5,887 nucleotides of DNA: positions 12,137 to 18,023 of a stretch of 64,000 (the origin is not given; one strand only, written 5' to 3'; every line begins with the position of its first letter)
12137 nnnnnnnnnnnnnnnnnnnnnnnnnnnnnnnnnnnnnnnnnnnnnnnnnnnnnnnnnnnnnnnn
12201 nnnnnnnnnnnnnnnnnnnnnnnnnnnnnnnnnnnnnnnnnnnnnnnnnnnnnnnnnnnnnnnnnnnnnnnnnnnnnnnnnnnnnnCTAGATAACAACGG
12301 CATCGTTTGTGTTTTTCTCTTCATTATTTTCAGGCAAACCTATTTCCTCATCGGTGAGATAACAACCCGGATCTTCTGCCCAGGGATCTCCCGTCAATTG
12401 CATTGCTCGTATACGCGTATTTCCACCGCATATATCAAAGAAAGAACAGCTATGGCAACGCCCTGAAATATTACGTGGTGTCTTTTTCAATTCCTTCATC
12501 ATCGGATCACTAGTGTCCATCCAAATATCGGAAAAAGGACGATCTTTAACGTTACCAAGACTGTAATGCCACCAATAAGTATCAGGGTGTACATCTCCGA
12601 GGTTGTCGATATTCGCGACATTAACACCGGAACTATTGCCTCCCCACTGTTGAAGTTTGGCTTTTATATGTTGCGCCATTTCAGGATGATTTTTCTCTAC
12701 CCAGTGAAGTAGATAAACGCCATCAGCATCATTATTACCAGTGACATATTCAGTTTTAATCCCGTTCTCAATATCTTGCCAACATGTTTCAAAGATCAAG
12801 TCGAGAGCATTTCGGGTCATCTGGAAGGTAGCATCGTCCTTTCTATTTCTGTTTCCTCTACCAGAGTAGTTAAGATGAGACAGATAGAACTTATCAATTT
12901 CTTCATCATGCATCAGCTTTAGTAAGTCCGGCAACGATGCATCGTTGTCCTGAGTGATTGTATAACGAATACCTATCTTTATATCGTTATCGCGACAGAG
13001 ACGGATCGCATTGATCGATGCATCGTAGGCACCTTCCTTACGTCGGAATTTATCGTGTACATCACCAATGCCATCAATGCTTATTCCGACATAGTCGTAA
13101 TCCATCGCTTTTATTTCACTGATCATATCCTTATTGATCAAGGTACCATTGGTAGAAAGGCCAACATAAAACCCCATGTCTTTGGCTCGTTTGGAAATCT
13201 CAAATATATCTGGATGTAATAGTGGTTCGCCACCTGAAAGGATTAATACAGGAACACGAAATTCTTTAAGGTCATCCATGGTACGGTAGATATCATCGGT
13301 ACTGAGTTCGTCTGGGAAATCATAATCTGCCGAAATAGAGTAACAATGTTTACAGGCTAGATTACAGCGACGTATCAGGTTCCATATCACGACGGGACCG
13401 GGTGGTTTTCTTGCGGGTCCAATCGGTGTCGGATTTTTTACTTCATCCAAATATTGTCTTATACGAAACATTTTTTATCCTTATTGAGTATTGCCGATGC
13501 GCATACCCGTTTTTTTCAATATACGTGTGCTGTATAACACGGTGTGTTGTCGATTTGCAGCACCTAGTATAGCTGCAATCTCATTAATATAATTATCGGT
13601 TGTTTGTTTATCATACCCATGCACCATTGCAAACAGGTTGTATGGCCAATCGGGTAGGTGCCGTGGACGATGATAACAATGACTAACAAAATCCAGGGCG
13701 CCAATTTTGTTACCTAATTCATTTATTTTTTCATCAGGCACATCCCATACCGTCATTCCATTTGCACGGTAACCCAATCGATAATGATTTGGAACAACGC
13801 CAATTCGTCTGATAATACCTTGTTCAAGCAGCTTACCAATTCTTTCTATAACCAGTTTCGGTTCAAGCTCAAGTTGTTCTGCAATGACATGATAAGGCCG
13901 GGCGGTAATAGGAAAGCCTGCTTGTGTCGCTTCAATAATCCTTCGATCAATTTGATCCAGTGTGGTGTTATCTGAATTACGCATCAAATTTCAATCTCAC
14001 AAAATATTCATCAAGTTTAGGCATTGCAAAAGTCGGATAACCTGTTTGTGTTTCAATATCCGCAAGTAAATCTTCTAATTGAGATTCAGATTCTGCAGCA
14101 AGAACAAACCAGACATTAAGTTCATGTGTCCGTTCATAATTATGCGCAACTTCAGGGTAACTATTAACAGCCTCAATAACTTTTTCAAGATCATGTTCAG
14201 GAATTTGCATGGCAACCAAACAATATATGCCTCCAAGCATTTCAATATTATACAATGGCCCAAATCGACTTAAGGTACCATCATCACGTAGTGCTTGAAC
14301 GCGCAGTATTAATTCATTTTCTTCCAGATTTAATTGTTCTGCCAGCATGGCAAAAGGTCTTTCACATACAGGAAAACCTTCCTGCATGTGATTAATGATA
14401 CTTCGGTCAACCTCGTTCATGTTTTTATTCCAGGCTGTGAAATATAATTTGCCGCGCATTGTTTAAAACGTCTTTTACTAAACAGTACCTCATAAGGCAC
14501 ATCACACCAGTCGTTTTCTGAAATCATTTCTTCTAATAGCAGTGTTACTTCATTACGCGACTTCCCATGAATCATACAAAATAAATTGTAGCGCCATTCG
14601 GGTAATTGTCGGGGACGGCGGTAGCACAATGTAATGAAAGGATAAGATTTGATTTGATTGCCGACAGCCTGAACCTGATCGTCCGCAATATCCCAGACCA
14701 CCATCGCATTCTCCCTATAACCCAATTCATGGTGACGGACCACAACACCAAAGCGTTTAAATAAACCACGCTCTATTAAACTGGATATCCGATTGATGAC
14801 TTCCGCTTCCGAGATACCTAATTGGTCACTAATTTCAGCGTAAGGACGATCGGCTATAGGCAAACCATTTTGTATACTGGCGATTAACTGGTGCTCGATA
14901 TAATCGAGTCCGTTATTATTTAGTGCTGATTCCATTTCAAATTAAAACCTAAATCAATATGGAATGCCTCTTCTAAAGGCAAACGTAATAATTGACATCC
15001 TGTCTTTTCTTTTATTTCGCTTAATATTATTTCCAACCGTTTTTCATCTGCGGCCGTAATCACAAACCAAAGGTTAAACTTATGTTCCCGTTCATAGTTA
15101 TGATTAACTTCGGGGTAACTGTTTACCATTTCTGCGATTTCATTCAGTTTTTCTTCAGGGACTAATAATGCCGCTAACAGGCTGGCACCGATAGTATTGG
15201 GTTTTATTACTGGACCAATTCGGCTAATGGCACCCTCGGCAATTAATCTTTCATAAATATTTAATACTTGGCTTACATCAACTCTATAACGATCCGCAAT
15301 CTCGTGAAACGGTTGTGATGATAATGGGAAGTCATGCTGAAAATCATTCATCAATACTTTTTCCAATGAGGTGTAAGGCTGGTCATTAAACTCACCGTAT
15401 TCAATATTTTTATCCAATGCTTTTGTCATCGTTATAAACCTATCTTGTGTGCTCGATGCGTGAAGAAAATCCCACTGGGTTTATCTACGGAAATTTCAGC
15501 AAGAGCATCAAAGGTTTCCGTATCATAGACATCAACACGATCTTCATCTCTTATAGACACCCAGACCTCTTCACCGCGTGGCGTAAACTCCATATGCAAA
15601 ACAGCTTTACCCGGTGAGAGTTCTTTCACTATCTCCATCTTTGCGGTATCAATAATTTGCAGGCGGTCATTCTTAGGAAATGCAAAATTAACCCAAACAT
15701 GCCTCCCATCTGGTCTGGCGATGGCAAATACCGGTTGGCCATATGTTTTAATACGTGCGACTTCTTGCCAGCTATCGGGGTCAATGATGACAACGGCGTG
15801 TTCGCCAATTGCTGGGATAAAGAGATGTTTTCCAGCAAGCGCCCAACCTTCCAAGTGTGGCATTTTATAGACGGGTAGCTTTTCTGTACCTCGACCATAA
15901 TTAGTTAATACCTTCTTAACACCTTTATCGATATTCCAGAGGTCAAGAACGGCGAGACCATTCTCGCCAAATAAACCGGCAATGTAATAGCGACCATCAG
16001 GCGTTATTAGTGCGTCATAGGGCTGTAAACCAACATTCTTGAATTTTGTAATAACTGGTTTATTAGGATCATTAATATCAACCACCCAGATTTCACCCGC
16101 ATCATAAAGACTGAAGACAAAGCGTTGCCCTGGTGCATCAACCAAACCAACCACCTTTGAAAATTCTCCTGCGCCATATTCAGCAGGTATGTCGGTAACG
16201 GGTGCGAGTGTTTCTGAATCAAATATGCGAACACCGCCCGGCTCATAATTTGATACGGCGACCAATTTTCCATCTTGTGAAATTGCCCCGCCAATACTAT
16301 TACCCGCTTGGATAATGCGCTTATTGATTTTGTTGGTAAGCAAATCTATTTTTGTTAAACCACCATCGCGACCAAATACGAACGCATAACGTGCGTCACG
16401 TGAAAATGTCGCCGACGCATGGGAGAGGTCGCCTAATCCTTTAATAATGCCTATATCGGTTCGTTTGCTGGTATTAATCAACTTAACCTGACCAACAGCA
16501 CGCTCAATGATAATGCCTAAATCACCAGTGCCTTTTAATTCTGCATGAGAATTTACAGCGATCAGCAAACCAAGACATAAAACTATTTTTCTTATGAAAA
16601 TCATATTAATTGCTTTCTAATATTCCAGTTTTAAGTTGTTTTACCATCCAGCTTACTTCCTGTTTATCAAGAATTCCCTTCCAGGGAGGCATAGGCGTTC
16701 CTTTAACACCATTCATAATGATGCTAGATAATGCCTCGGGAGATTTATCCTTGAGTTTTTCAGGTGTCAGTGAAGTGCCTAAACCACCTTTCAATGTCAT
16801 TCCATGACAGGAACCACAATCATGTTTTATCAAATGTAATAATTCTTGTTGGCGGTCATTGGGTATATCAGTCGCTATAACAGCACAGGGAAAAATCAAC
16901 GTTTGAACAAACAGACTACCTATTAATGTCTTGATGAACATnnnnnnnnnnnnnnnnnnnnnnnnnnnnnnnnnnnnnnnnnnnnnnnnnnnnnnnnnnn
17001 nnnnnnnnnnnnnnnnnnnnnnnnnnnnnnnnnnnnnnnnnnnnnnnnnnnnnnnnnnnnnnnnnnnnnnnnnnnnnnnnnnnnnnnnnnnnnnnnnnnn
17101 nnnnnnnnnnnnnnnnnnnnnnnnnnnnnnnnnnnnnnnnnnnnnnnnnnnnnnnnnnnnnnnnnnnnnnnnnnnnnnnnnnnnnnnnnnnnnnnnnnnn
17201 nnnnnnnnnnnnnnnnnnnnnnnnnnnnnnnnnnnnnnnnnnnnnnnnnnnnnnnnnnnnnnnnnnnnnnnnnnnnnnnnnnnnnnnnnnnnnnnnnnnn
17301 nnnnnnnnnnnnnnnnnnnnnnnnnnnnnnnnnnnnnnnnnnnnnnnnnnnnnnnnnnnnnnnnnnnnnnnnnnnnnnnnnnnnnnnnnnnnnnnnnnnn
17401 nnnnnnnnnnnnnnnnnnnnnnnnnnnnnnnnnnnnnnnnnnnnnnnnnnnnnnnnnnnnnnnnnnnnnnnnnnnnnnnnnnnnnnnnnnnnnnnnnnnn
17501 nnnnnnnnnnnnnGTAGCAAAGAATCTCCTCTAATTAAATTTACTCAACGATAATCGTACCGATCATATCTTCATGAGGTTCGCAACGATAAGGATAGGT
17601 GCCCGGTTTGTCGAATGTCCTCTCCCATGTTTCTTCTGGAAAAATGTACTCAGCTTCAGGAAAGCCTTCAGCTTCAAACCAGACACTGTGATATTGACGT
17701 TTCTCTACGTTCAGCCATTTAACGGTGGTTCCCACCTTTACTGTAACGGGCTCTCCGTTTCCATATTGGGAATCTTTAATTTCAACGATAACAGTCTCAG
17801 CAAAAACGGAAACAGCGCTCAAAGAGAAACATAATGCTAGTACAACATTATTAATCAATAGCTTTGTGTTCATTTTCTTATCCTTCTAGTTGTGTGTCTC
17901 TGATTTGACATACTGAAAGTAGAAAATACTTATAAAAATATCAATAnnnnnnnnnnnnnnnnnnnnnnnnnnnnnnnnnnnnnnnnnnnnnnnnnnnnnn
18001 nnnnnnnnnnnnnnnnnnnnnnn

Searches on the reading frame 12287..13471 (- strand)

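Call 54: search_protein_families(library=pfam, proteins=[window:12287-13471:-], max_evalue=0.001)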
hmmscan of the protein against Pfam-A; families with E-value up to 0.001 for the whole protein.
window:12287-13471:- (394 aa): 3 families
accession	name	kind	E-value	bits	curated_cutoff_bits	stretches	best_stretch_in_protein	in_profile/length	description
PF04055.27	Radical_SAM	-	6.6e-30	104.9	29.5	1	31-186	2-165/166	Radical SAM superfamily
PF13353.11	Fer4_12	-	2.5e-06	28.3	22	1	32-134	11-115/137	4Fe-4S single cluster domain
PF13186.11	SPASM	-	0.00042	21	21.5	1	286-342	8-66/67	Iron-sulfur cluster-binding domain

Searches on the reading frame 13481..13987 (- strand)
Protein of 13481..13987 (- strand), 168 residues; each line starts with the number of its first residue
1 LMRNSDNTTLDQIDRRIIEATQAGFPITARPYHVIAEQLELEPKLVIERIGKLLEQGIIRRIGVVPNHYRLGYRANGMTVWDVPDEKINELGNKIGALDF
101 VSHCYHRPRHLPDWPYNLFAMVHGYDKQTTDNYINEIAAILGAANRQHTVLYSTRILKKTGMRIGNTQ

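Call 54: search_protein_families(library=pfam, proteins=[window:13481-13987:-], max_evalue=0.001)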
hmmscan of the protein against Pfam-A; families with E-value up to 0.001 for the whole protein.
window:13481-13987:- (168 aa): 4 families
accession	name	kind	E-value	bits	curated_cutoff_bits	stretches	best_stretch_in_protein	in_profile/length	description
PF17805.7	AsnC_trans_reg2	-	6.2e-28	97.2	27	1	70-158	1-86/86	AsnC-like ligand binding domain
PF22451.2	NirdL-like_HTH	-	1.7e-16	60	27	1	14-60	1-47/47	Siroheme decarboxylase NirDL-like HTH domain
PF13404.12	HTH_AsnC-type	-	3e-06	27.4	27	1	10-53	1-41/42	AsnC-type helix-turn-helix domain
PF13412.12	HTH_24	-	0.00048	20.1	21.9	0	10-60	1-48/48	Winged helix-turn-helix DNA-binding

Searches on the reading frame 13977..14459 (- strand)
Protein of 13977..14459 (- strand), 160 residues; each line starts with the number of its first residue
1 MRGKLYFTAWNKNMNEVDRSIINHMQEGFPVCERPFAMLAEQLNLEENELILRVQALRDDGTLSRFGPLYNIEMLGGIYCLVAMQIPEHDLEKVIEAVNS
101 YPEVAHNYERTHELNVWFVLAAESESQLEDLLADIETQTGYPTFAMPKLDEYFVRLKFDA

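Call 54: search_protein_families(library=pfam, proteins=[window:13977-14459:-], max_evalue=0.001)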
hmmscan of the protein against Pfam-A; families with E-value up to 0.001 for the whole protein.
window:13977-14459:- (160 aa): 3 families
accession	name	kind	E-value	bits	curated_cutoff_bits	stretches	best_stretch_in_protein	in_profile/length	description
PF17805.7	AsnC_trans_reg2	-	6.6e-16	58.7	27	1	80-145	8-78/86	AsnC-like ligand binding domain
PF22451.2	NirdL-like_HTH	-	1.2e-15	57.2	27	1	18-62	1-45/47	Siroheme decarboxylase NirDL-like HTH domain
PF13404.12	HTH_AsnC-type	-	6.3e-06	26.4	27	1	14-58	1-42/42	AsnC-type helix-turn-helix domain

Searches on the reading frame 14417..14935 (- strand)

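Call 54: search_protein_families(library=pfam, proteins=[window:14417-14935:-], max_evalue=0.001)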
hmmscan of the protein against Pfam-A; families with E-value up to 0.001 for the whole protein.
window:14417-14935:- (172 aa): 3 families
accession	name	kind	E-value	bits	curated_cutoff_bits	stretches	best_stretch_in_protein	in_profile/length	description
PF17805.7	AsnC_trans_reg2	-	9.2e-27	93.4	27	1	71-158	2-86/86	AsnC-like ligand binding domain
PF22451.2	NirdL-like_HTH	-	5.4e-16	58.3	27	1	14-58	1-45/47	Siroheme decarboxylase NirDL-like HTH domain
PF13404.12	HTH_AsnC-type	-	4.3e-05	23.7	27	1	11-53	2-41/42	AsnC-type helix-turn-helix domain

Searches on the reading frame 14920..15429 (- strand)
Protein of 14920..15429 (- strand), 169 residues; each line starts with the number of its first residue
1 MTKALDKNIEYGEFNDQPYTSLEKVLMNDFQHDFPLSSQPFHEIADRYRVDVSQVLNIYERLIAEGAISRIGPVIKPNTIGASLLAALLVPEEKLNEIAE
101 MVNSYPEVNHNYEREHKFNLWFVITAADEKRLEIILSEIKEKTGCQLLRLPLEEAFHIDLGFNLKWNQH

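Call 54: search_protein_families(library=pfam, proteins=[window:14920-15429:-], max_evalue=0.001)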
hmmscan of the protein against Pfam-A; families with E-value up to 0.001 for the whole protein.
window:14920-15429:- (169 aa): 2 families
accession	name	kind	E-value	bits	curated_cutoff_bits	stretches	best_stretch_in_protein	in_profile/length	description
PF17805.7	AsnC_trans_reg2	-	5.3e-18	65.4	27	1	82-153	6-82/86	AsnC-like ligand binding domain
PF22451.2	NirdL-like_HTH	-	4.3e-09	36.3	27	1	23-68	1-46/47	Siroheme decarboxylase NirDL-like HTH domain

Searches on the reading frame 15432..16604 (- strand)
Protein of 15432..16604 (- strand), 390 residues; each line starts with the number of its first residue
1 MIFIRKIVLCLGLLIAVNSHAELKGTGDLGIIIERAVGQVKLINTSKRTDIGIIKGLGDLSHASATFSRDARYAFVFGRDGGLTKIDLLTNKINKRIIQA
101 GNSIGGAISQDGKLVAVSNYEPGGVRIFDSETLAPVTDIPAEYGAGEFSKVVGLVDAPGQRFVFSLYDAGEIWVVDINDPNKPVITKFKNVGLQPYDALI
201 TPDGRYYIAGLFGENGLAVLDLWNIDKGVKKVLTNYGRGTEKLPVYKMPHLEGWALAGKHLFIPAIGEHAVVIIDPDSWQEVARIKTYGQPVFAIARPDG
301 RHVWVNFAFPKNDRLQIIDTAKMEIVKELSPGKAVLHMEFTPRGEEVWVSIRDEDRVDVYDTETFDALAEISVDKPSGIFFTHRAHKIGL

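Call 55: search_protein_families(library=pfam, proteins=[window:15432-16604:-], max_evalue=0.001)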
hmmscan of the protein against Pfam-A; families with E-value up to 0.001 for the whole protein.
window:15432-16604:- (390 aa): 4 families
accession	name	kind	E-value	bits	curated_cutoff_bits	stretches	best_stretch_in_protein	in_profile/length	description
PF02239.22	Cytochrom_D1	-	2.7e-110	368.8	25.5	1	25-384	2-367/368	Cytochrome D1 heme domain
PF25174.1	Beta-prop_THOC3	-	3.1e-10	40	305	1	254-373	54-169/272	THOC3 beta-propeller domain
PF21783.3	YNCE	-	2.8e-05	24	27.1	0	263-362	44-141/339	YNCE-like beta-propeller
PF23414.1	Beta-prop_EML_2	-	0.00031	20.6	90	0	261-367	12-116/266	Echinoderm microtubule-associated protein second beta-propeller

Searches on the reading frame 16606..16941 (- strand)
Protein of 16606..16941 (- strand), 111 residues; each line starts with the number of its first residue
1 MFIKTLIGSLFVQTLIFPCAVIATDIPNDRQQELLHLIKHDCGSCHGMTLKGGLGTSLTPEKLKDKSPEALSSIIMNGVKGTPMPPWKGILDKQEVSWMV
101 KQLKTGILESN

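Call 55: search_protein_families(library=pfam, proteins=[window:16606-16941:-], max_evalue=0.001)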
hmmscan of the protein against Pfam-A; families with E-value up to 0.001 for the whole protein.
window:16606-16941:- (111 aa): 1 family
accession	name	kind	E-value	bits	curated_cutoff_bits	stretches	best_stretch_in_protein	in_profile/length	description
PF13442.11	Cytochrome_CBB3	-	6.3e-11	42.9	27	1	36-100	8-65/68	Cytochrome C oxidase, cbb3-type, subunit III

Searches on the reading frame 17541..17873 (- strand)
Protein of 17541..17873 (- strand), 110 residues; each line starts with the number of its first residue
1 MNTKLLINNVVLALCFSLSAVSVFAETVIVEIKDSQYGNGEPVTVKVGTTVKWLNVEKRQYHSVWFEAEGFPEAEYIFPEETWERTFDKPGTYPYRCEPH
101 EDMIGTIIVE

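Call 55: search_protein_families(library=pfam, proteins=[window:17541-17873:-], max_evalue=0.001)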
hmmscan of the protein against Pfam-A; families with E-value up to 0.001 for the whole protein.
window:17541-17873:- (110 aa): 2 families
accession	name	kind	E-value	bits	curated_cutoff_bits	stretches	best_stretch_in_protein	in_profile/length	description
PF00127.26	Copper-bind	-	7.9e-09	36.3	21.2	1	41-110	17-99/99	Copper binding proteins, plastocyanin/azurin family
PF13473.12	Cupredoxin_1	-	1e-07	32.4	27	1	12-109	5-104/104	Cupredoxin-like domain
